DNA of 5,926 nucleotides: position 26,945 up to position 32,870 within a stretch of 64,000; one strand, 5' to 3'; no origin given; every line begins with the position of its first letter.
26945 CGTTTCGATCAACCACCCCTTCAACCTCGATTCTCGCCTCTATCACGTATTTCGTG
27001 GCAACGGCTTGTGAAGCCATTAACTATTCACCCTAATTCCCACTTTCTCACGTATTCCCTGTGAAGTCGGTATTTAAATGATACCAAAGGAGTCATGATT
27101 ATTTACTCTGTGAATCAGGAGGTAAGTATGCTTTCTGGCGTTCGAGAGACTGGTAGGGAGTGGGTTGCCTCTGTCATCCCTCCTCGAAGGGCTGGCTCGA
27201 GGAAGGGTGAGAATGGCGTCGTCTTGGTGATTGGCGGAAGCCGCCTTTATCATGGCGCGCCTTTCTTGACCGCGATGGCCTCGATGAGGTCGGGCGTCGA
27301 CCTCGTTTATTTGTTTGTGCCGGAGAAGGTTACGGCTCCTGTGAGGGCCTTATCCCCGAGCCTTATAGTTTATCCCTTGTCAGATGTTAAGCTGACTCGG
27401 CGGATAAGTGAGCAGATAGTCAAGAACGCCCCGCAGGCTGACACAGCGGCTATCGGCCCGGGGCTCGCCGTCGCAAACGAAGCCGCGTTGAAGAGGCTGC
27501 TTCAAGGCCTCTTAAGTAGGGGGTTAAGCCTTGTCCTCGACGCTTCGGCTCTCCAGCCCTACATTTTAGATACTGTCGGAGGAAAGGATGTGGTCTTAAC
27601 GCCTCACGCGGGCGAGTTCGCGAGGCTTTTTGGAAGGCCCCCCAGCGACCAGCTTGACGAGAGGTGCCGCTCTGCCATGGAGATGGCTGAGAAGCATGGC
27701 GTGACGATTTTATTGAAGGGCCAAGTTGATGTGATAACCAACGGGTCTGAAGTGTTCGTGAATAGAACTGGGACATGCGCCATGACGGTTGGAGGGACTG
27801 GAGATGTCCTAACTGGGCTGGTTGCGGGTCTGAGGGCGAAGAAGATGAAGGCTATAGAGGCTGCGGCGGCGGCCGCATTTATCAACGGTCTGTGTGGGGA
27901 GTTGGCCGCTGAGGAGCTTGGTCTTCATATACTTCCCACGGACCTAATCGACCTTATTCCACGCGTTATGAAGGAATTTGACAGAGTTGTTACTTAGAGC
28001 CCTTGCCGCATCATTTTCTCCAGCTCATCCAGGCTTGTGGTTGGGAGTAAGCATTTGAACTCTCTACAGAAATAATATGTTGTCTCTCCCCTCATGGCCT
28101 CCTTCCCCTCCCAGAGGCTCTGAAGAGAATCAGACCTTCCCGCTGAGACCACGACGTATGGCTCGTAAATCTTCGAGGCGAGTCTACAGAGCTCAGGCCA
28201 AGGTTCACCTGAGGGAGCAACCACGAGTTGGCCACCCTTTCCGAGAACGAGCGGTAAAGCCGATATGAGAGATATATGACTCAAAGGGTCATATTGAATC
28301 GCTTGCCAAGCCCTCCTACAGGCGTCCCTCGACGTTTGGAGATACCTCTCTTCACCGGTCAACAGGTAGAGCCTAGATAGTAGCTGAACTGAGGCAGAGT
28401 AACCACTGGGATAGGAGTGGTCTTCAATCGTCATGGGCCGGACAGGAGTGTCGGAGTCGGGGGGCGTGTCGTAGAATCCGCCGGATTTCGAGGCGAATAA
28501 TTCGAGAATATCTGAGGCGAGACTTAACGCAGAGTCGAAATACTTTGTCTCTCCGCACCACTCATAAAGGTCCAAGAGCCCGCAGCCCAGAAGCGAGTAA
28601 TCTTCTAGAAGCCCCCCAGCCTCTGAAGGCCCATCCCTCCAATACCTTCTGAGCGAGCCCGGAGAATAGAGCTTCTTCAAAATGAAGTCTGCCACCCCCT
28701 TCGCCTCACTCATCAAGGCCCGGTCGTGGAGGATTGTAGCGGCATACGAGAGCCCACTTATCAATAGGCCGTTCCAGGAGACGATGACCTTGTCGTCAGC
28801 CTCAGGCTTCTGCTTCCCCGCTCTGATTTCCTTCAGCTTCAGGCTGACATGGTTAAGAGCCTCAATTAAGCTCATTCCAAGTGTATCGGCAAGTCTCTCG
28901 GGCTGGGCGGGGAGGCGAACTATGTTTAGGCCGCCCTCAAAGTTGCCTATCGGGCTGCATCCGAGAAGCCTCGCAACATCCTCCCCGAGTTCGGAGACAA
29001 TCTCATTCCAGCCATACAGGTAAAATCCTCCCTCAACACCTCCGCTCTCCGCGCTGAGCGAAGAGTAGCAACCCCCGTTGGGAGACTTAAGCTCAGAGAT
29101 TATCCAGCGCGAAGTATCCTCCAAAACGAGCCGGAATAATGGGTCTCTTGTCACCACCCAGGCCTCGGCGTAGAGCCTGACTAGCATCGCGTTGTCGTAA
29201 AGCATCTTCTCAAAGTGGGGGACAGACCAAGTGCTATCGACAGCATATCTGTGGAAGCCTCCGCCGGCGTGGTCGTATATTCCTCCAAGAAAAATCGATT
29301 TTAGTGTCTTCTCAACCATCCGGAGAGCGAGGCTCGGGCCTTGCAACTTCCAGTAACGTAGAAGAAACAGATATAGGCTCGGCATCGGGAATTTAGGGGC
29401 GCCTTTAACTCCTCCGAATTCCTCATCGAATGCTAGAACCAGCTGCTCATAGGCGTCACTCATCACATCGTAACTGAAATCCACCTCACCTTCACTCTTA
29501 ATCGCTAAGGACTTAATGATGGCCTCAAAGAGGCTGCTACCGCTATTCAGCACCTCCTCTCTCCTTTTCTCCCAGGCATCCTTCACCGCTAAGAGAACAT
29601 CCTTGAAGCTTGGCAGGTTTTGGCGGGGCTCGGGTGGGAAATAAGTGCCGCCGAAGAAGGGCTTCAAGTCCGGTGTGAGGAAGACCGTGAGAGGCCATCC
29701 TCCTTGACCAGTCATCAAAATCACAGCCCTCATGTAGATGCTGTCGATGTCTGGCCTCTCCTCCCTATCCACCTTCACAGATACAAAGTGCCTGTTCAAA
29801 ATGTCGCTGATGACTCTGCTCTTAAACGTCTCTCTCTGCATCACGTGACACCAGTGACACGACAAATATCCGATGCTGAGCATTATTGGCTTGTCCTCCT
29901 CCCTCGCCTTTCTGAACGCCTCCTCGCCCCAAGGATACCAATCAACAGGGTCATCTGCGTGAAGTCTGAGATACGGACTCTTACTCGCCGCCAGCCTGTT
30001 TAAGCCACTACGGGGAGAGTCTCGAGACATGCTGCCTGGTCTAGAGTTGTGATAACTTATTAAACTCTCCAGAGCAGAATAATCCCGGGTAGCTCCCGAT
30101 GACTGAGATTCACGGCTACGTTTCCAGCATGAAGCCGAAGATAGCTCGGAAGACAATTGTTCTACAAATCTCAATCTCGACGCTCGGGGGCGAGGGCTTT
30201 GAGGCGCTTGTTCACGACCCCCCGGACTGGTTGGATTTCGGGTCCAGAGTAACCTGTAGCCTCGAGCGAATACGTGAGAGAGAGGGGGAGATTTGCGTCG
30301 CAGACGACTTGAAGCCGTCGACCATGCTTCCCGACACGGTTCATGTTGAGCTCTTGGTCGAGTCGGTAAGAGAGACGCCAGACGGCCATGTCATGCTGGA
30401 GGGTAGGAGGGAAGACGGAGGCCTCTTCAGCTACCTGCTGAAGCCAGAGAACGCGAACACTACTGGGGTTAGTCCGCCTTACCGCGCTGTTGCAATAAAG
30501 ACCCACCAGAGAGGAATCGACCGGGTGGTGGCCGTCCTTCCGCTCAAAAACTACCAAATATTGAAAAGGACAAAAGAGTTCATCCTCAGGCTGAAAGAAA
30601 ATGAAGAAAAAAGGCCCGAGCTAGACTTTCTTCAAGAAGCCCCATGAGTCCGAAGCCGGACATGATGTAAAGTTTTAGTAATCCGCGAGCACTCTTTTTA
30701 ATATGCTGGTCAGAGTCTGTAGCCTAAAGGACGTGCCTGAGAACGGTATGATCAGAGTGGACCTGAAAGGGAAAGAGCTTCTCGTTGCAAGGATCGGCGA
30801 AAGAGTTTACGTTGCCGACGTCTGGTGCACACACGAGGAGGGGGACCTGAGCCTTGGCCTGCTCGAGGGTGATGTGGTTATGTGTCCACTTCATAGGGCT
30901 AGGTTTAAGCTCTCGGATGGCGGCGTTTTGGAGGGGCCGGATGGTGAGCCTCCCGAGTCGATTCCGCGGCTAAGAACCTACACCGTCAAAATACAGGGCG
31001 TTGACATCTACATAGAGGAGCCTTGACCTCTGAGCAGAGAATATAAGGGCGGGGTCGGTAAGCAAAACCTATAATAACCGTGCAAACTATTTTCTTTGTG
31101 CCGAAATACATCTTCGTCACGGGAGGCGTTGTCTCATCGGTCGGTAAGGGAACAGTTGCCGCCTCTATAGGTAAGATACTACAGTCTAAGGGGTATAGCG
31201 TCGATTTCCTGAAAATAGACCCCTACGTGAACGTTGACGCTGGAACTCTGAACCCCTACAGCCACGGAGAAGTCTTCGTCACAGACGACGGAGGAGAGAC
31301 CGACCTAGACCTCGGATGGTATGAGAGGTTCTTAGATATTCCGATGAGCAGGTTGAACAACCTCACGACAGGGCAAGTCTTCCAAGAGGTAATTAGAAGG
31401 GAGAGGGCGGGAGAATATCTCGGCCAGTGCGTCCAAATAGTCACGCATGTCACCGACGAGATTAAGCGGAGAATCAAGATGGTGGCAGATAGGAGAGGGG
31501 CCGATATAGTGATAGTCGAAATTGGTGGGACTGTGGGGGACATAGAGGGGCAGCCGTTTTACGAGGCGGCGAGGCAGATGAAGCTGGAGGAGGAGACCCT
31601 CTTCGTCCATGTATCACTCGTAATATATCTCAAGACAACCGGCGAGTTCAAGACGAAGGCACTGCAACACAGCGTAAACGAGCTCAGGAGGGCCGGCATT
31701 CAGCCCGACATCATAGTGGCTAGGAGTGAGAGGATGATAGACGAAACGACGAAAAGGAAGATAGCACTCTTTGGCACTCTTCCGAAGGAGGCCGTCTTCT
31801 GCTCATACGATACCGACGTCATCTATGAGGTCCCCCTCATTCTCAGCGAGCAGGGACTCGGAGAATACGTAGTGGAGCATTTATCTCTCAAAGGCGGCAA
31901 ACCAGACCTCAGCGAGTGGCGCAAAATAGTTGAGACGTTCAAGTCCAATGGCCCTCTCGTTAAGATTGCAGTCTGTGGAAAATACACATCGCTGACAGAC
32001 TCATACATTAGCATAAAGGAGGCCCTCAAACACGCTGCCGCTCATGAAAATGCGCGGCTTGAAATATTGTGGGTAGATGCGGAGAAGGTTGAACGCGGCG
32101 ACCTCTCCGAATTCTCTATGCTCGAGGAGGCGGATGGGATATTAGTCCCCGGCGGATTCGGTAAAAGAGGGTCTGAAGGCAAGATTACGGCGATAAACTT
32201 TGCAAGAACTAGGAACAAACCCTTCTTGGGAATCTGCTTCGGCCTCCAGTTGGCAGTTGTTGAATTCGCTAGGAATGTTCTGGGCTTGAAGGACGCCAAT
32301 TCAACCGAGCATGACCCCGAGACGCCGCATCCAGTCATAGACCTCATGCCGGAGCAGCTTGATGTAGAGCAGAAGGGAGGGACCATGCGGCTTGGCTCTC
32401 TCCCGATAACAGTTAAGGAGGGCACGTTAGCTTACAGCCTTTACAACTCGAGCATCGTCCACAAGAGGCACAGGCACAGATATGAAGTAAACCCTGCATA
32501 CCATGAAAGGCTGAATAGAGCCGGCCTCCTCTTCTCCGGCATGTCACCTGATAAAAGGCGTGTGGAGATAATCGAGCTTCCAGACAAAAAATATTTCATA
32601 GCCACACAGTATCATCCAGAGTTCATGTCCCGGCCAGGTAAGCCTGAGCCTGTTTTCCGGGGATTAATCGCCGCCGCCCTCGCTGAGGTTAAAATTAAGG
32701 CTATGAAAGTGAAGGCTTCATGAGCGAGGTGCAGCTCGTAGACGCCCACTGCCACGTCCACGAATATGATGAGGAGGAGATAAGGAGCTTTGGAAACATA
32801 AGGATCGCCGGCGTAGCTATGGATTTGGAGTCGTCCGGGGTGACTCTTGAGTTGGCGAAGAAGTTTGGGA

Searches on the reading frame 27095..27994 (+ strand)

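Call 30: search_protein_families(library=pfam, proteins=[window:27095-27994:+], max_evalue=0.00001)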
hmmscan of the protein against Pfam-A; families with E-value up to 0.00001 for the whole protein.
window:27095-27994:+ (300 aa): 2 families
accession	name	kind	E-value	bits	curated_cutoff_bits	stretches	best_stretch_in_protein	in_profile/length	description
PF01256.23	Carb_kinase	-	4.8e-54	183.8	27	1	43-290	1-242/242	NAD(P)H-hydrate dehydratase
PF02110.20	HK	-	6.1e-07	29.5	27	1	190-274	140-225/247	Hydroxyethylthiazole kinase family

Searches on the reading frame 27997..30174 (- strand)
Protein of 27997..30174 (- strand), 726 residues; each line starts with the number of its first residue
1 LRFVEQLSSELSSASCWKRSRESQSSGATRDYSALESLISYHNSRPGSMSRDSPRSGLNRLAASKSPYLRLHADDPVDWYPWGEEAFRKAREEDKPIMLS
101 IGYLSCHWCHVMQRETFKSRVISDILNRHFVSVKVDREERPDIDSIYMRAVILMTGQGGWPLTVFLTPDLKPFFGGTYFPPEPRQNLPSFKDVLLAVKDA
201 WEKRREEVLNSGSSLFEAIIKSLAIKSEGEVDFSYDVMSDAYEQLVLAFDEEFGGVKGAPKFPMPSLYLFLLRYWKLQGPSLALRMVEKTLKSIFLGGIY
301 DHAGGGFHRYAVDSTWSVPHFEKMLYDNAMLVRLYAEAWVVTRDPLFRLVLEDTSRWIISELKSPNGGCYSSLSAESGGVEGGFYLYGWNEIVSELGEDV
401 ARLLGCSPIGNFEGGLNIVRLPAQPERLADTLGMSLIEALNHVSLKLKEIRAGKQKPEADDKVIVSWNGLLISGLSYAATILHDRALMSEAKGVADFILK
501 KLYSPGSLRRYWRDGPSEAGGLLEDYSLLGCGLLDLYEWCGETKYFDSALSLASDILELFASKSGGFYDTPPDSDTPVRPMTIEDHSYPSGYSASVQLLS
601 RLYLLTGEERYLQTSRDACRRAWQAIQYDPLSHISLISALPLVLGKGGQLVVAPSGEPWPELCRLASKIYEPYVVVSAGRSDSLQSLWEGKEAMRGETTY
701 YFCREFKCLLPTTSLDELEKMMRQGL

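Call 30: search_protein_families(library=pfam, proteins=[window:27997-30174:-], max_evalue=0.00001)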
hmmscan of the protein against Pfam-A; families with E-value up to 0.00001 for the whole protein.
window:27997-30174:- (726 aa): 2 families
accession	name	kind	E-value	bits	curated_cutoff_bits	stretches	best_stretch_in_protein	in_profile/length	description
PF03190.21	Thioredox_DsbH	-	6.9e-75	250.9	27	1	59-219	2-162/163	Protein of unknown function, DUF255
PF13899.12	Thioredoxin_7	-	7.7e-12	45.6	27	1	78-168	1-83/83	Thioredoxin-like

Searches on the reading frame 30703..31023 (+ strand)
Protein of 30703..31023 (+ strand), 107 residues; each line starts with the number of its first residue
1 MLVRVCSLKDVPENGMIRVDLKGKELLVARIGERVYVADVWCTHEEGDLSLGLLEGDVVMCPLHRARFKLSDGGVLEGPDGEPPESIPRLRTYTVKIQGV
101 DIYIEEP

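Call 30: search_protein_families(library=pfam, proteins=[window:30703-31023:+], max_evalue=0.00001)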
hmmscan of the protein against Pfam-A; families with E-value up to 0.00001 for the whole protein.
window:30703-31023:+ (107 aa): 2 families
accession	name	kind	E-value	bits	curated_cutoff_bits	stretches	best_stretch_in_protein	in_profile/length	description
PF00355.32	Rieske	-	3.1e-14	53.1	20.3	1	3-83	3-83/88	Rieske [2Fe-2S] domain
PF13806.12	Rieske_2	-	1e-09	38.7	27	1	3-104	3-103/104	Rieske-like [2Fe-2S] domain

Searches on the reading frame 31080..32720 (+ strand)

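Call 30: search_protein_families(library=pfam, proteins=[window:31080-32720:+], max_evalue=0.00001)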
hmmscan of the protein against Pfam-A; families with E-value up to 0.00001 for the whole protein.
window:31080-32720:+ (547 aa): 3 families
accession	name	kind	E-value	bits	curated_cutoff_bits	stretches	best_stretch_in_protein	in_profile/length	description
PF06418.20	CTP_synth_N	-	8e-117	389.7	26.1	1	9-270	1-265/265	CTP synthase N-terminus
PF00117.34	GATase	-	1e-37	130.1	22.8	1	305-531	2-189/190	Glutamine amidotransferase class-I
PF07722.19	Peptidase_C26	-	5.2e-07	30.1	20.5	1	371-514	97-219/219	Peptidase C26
